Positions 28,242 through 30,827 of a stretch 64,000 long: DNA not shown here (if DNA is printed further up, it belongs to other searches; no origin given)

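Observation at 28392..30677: Exported lipoprotein carrying a CX5R protein-tyrosine-phosphatase-fold domain (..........) inside a glycan-utilisation operon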

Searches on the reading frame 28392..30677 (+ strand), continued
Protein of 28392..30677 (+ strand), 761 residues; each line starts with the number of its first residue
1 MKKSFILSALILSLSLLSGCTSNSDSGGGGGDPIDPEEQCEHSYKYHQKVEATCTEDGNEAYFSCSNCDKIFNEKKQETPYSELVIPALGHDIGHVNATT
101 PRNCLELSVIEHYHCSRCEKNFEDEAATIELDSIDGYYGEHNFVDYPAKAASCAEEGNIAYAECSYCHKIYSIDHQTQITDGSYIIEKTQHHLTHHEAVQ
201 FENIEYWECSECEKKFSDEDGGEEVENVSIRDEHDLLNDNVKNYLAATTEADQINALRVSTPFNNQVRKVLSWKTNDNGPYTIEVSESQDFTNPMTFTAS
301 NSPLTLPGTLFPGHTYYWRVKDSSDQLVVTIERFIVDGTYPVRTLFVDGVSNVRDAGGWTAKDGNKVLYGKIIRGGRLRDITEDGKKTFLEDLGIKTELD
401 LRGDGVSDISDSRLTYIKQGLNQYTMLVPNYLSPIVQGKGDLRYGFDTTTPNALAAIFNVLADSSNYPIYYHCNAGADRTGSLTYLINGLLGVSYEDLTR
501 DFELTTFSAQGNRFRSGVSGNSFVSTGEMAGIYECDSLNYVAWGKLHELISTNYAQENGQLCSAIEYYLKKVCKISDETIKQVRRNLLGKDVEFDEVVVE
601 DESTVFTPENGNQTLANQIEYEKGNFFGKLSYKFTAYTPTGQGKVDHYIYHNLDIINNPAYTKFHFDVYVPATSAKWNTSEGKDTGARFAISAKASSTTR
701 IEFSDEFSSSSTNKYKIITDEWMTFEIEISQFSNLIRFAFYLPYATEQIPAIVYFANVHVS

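Call 24: search_protein_families(library=pfam, proteins=[L073:7080-8912:-, L072:9000-9515:-, L085:1816-3903:+, L083:2045-3583:+, L026:9508-12480:+, L055:1453-4545:+, L046:12087-14165:+, L027:4369-6576:+, L029:11041-13203:+, L059:6076-8679:+], max_evalue=0.01)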
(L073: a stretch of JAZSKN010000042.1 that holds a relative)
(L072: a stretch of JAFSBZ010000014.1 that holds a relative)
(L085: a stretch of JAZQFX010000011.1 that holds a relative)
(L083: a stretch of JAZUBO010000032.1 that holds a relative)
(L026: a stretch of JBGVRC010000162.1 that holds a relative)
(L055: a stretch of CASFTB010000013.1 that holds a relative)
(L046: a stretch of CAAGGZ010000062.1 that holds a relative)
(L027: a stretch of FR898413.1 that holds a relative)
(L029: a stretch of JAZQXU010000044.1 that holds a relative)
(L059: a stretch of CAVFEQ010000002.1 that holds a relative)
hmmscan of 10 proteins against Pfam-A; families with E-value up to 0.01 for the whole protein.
L073:7080-8912:- (610 aa): 4 families
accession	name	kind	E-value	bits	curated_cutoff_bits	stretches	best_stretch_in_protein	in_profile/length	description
PF00012.26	HSP70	-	7.7e-246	817.4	20.6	2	77-573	100-598/599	Hsp70 protein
PF06723.19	MreB_Mbl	-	2.1e-20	73.3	27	1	3-346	3-316/327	MreB/Mbl protein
PF02782.22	FGGY_C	-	0.0018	18.5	27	1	276-351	121-196/198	FGGY family of carbohydrate kinases, C-terminal domain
PF21523.3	ParM_N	-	0.0028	18.2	27.4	0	160-239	3-87/159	Plasmid segregation protein ParM, C-terminal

L072:9000-9515:- (171 aa): 1 family
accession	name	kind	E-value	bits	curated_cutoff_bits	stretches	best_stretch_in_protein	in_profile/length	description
PF01025.24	GrpE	-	1e-48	165.6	25.8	1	15-170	6-164/165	GrpE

L085:1816-3903:+ (696 aa): 8 families
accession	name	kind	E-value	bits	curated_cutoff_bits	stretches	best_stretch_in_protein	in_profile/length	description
PF02719.21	Polysacc_synt_2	-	3.4e-114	381.4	20.2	1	318-625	1-286/293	Polysaccharide biosynthesis protein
PF01370.27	Epimerase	-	3e-19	69.8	20.9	1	318-559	1-227/240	NAD dependent epimerase/dehydratase family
PF16363.11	GDP_Man_Dehyd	-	5e-15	56.2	27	1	319-442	1-130/332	GDP-mannose 4,6 dehydratase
PF13727.12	CoA_binding_3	-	2.5e-11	44.4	25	1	98-272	15-174/175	CoA-binding domain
PF04321.23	RmlD_sub_bind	-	6.7e-11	42.2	27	1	317-443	2-103/287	RmlD substrate binding domain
PF01073.25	3Beta_HSD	-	1.6e-07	31.1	22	1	319-447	1-122/280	3-beta hydroxysteroid dehydrogenase/isomerase family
PF00106.31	adh_short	-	4.2e-05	23.5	26.6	1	316-391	1-73/195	short chain dehydrogenase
PF03435.24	Sacchrp_dh_NADP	-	0.0069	17.1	25.1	0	178-220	1-41/129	Saccharopine dehydrogenase NADP binding domain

L083:2045-3583:+ (513 aa): 2 families
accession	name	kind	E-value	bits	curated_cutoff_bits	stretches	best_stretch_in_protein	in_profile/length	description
PF12673.12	SipL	-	4.5e-35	120.2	23.6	2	188-267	1-76/78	SipL, SPOCS domain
PF01476.26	LysM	-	0.00049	20.4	20.9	1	473-511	5-43/43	LysM domain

L026:9508-12480:+ (991 aa): 5 families
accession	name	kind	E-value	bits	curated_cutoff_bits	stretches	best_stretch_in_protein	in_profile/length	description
PF01074.27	Glyco_hydro_38N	-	4.4e-85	285.8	25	1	247-505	1-269/270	Glycosyl hydrolases family 38 N-terminal domain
PF07748.19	Glyco_hydro_38C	-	5.4e-46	157.9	25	1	662-865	1-204/206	Glycosyl hydrolases family 38 C-terminal domain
PF09261.16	Alpha-mann_mid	-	1.7e-22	79.8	31.1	1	512-604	1-92/96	Alpha mannosidase middle domain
PF17677.7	Glyco_hydro38C2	-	3.3e-16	59.6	22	1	916-988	1-72/72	Glycosyl hydrolases family 38 C-terminal beta sandwich domain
PF22907.2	Ams1-like_1st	-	0.00051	20.3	27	1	33-111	9-86/145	Alpha-mannosidase, jelly roll domain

L055:1453-4545:+ (1031 aa): 5 families
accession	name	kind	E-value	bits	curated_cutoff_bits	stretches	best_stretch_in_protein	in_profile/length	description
PF00535.33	Glycos_transf_2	-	1e-40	139.9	23.3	1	7-134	1-128/168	Glycosyl transferase family 2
PF13641.12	Glyco_tranf_2_3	-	1.7e-12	48.3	27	1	6-124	3-126/230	Glycosyltransferase like family 2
PF10111.15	Glyco_tranf_2_2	-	3.4e-07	30.5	27.3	1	7-99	1-96/276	Glycosyltransferase like family 2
PF00702.32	Hydrolase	-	7.8e-05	23.6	26.4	1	351-544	1-184/191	haloacid dehalogenase-like hydrolase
PF13704.12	Glyco_tranf_2_4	-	0.0083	17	27.5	0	14-94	2-81/98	Glycosyl transferase family 2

L046:12087-14165:+ (693 aa): 1 family
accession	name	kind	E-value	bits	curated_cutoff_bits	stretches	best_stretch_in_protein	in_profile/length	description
PF19773.5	DUF6259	-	6e-23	81.8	28.7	1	218-525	1-295/300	Domain of unknown function (DUF6259)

L027:4369-6576:+ (736 aa): 0 families

L029:11041-13203:+ (721 aa): 4 families
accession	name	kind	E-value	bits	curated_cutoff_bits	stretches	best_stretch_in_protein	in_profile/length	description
PF17389.8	Bac_rhamnosid6H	-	1.1e-109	367.3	24.5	1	304-636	1-337/339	Bacterial alpha-L-rhamnosidase 6 hairpin glycosidase domain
PF08531.16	Bac_rhamnosid_N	-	1.3e-39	136.2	25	1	30-160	1-133/172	Alpha-L-rhamnosidase N-terminal domain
PF05592.18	Bac_rhamnosid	-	1.2e-25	89.7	22.2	1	198-300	2-102/102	Bacterial alpha-L-rhamnosidase concanavalin-like domain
PF17390.7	Bac_rhamnosid_C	-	1.6e-13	50.7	22.1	1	640-700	1-61/78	Bacterial alpha-L-rhamnosidase C-terminal domain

L059:6076-8679:+ (868 aa): 4 families
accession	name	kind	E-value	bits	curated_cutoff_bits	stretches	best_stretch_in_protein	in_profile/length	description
PF22124.2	Glyco_hydro_95_cat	-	7e-110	368.2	27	1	238-649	1-408/408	Glycosyl hydrolase family 95 catalytic domain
PF14498.12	Glyco_hyd_65N_2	-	6.7e-27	95.4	27.7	2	64-207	91-232/234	Glycosyl hydrolase family 65, N-terminal domain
PF21307.2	Glyco_hydro_95_C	-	1.3e-22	80.6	27.6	1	651-745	1-93/94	Glycoside hydrolase family 95, C-terminal domain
PF03633.20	Glyco_hydro_65C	-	0.00072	19.7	22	1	651-684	2-35/62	Glycosyl hydrolase family 65, C-terminal domain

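Call 33: find_encoding_contigs(protein=P0006, flank=10000, max_places=1)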
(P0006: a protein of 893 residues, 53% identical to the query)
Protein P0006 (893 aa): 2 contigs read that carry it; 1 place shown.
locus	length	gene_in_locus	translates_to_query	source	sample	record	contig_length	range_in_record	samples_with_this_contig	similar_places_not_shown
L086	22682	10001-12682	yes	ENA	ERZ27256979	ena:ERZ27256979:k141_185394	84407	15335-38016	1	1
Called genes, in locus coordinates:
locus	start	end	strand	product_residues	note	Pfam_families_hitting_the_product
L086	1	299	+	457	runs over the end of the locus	PF02614:UxaC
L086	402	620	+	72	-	PF19807:DUF6290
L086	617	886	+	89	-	PF05016:ParE_toxin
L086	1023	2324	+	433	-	PF13375:RnfC_N, PF01512:Complex1_51K, PF13534:Fer4_17 (faint), PF12797:Fer4_2 (faint), PF10531:SLBB, PF13187:Fer4_9 (faint), PF12838:Fer4_7, PF13237:Fer4_10, +1 more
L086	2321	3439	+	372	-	PF03116:NQR2_RnfD_RnfE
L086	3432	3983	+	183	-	-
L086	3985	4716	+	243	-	PF02508:Rnf-Nqr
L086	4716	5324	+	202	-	PF02508:Rnf-Nqr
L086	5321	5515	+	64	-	-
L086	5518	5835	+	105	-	PF04060:FeS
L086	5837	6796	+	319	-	PF02424:ApbE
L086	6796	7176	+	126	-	PF07009:NusG_II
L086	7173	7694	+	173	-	PF07456:Hpre_diP_synt_I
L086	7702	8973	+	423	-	PF12708:Pect-lyase_RHGA_epim (faint), PF00295:Glyco_hydro_28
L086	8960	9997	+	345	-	PF12715:Abhydrolase_7, PF22244:GCE_fung (faint)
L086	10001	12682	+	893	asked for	PF13350:Y_phosphatase3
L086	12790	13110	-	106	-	-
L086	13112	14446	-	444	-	PF00005:ABC_tran, PF17912:OB_MalK (faint)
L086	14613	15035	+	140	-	PF05025:RbsD_FucU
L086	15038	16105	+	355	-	PF06271:RDD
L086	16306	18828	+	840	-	PF18115:Tudor_3 (faint), PF09479:Flg_new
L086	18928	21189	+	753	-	PF22666:Glyco_hydro_2_N2, PF00703:Glyco_hydro_2 (weak), PF02836:Glyco_hydro_2_C (faint)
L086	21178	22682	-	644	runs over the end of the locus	PF17389:Bac_rhamnosid6H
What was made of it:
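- Only the window lineage and L086 (GH28 and a CE15-like gene directly upstream, call 33) place them beside CAZymes.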

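Call 40: predict_structure(alignment_id=A2)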
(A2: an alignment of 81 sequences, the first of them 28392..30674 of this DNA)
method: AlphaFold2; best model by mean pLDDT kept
length: 761 residues; sequences in the alignment: 81
mean_pLDDT: 91.8   pTM: 0.68
mean pLDDT of the five models: 91.8, 91.7, 91.2, 91.1, 91.0
residues with pLDDT >= 90: 619; 70-90: 100; 50-70: 8; < 50: 34
segments of 3 or more residues with pLDDT < 50: 1-5, 14-38
pLDDT, mean of each block of 10 residues (from residue 1): 47 46 37 43 86 89 88 89 89 90 87 92 92 88 95 94 95 95 94 92 91 95 89 94 98 97 95 95 97 96 97 97 96 96 97 97 98 97 97 97 96 97 93 95 91 97 98 93 98 98 95 96 96 96 98 95 98 96 98 94 83 91 96 94 91 92 97 95 95 97 97 97 97 95 95 97 93
secondary structure, 60 per line:
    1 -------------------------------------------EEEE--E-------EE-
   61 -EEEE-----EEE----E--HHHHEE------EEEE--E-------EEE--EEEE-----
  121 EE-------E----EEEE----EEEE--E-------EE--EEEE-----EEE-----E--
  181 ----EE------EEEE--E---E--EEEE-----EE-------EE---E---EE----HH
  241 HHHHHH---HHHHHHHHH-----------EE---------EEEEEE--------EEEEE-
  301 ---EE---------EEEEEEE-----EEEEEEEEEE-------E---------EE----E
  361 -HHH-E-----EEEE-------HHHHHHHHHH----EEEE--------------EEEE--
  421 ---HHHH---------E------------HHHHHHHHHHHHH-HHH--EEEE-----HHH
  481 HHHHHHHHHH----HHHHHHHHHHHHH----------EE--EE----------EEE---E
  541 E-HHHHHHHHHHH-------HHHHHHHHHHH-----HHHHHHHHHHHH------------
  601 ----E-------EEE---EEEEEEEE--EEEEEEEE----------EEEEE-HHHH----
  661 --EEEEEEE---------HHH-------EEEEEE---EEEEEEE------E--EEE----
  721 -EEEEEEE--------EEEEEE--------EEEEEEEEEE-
elements in order (helices of 4 or more, strands of 3 or more residues): E44-47 E62-65 E71-73 H81-84 E93-96 E107-109 E112-115 E135-138 E143-146 E161-164 E170-172 E193-196 E206-209 H239-246 H250-258 E281-286 E295-299 E315-321 E327-336 E372-375 H383-392 E397-400 E415-418 H424-427 H450-462 E469-472 H478-490 H495-507 E534-536 H543-553 H561-571 H577-588 E613-615 E619-626 E629-636 E647-651 H653-656 E663-669 E689-694 E698-704 E714-716 E722-728 E737-742 E751-760
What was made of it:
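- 28506..29087 (+): Four Cys/His-rich beta-hairpin repeats, residues 39-232, each ending in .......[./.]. They look like zinc ribbons and probably form a stalk. The model shows repeated hairpins (call 40).
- On Y_phosphatase3 (Pfam PF13350): AF2 model with pLDDT 91.8 (call 40).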

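Call 43: fold_search(model_id=the predicted structure, library=pdb)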
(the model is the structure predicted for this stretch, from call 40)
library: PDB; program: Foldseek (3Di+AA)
matches with E <= 10: 1073; with E <= 0.001: 15
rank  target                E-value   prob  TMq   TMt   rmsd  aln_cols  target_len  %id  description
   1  8dhj_B                1.1e-08  1.00  0.22  0.65   6.0       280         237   20  Crystal structure of Clostridioides difficile Protein Tyrosine Phosphatase at pH 7.5 (released 2023-07-05)
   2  8dhi_B                2.7e-08  1.00  0.20  0.60   7.3       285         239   20  Crystal Structure of Clostridioides difficile Protein Tyrosine Phosphatase at pH 8.5 (released 2023-07-05)
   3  8dhi_A                3.2e-08  1.00  0.21  0.62   6.6       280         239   20  Crystal Structure of Clostridioides difficile Protein Tyrosine Phosphatase at pH 8.5 (released 2023-07-05)
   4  8dhj_A                5.2e-08  1.00  0.21  0.63   7.1       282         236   20  Crystal structure of Clostridioides difficile Protein Tyrosine Phosphatase at pH 7.5 (released 2023-07-05)
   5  1ywf                  7.5e-07  1.00  0.21  0.60   7.9       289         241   18  Crystal Structure of Mycobacterium Tuberculosis Protein Tyrosine Phosphatase PtpB (released 2005-11-22)
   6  2oz5_A                3.0e-05  1.00  0.20  0.54   7.5       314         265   17  Crystal structure of Mycobacterium tuberculosis protein tyrosine phosphatase PtpB in complex with the specific inhibit (released 2007-05-01)
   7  2oz5_B                3.7e-05  1.00  0.19  0.53   7.8       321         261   17  Crystal structure of Mycobacterium tuberculosis protein tyrosine phosphatase PtpB in complex with the specific inhibit (released 2007-05-01)
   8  3wnn_A                1.0e-04  0.44  0.10  0.11  27.0       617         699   10  D308A mutant of Bacillus circulans T-3040 cycloisomaltooligosaccharide glucanotransferase complexed with isomaltooctao (released 2014-02-05)
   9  3wnk                  2.1e-04  0.57  0.11  0.12  27.5       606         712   10  Crystal Structure of Bacillus circulans T-3040 cycloisomaltooligosaccharide glucanotransferase (released 2014-02-05)
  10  3wnp_A                3.0e-04  0.51  0.11  0.12  27.2       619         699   10  D308A, F268V, D469Y, A513V, and Y515S quintuple mutant of Bacillus circulans T-3040 cycloisomaltooligosaccharide gluca (released 2014-02-05)
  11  3wnn_B                3.8e-04  0.54  0.11  0.12  27.2       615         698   10  D308A mutant of Bacillus circulans T-3040 cycloisomaltooligosaccharide glucanotransferase complexed with isomaltooctao (released 2014-02-05)
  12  6byf_C                4.4e-04  1.00  0.14  0.58   3.1       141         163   18  Crystal structure of the core catalytic domain of PP-IP phosphatase SIW14 from S. cerevisiae in complex with citrate (released 2018-03-21)
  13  6byf_B                5.0e-04  1.00  0.13  0.56   3.8       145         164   17  Crystal structure of the core catalytic domain of PP-IP phosphatase SIW14 from S. cerevisiae in complex with citrate (released 2018-03-21)
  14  6byf_A                7.6e-04  1.00  0.14  0.58   3.4       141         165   18  Crystal structure of the core catalytic domain of PP-IP phosphatase SIW14 from S. cerevisiae in complex with citrate (released 2018-03-21)
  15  6byf_F                8.5e-04  1.00  0.14  0.59   3.1       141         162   18  Crystal structure of the core catalytic domain of PP-IP phosphatase SIW14 from S. cerevisiae in complex with citrate (released 2018-03-21)
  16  3p6b_A                1.1e-03  1.00  0.14  0.46   5.6       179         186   11  The crystal structure of CelK CBM4 from Clostridium thermocellum (released 2011-08-24)
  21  6byf_G                1.7e-03  1.00  0.13  0.54   4.4       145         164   17  Crystal structure of the core catalytic domain of PP-IP phosphatase SIW14 from S. cerevisiae in complex with citrate (released 2018-03-21)
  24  4xup_B                2.1e-03  1.00  0.13  0.27   5.9       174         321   13  Structure of the N-terminal CBM22-1-CBM22-2 tandem domain from Paenibacillus barcinonensis Xyn10C (released 2015-06-03)
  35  4xup_F                3.3e-03  1.00  0.13  0.27   6.0       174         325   13  Structure of the N-terminal CBM22-1-CBM22-2 tandem domain from Paenibacillus barcinonensis Xyn10C (released 2015-06-03)
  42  3k4z_A                4.6e-03  1.00  0.14  0.32   5.7       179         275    9  Crystal Structure of the Cellulosomal CBM4 from Clostridium thermocellum Cellulase CbhA (released 2010-07-28)
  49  1of4_A                6.7e-03  0.92  0.11  0.36   7.5       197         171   13  Structural and thermodynamic dissection of specific mannan recognition by a carbohydrate-binding module, TmCBM27 (released 2003-04-17)
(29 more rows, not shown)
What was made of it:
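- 29430..30155 (+): Y_phosphatase3 (PTP-fold) catalytic domain, residues 347-588. Foldseek: 8dhj 1e-8, MptpB 1ywf 7.5e-7 (call 43).
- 30195..30674 (+): C-terminal beta-jelly-roll, residues 602-761, with a CBM4/CBM22/CBM27-like fold. Foldseek hits to CelK CBM4 3p6b, CbhA CBM4 3k4z, CBM22 4xup, CBM27 1of4 and XG34, with E from 1e-3 to 7e-3 and probability 0.92-1.0 (call 43).
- On Y_phosphatase3 (Pfam PF13350): Foldseek top hits are 8dhj/8dhi (1e-8) and MptpB 1ywf (7.5e-7), probability 1.0 (call 43).
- The C-terminal domain has a CBM4/22/27-like fold (call 43).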
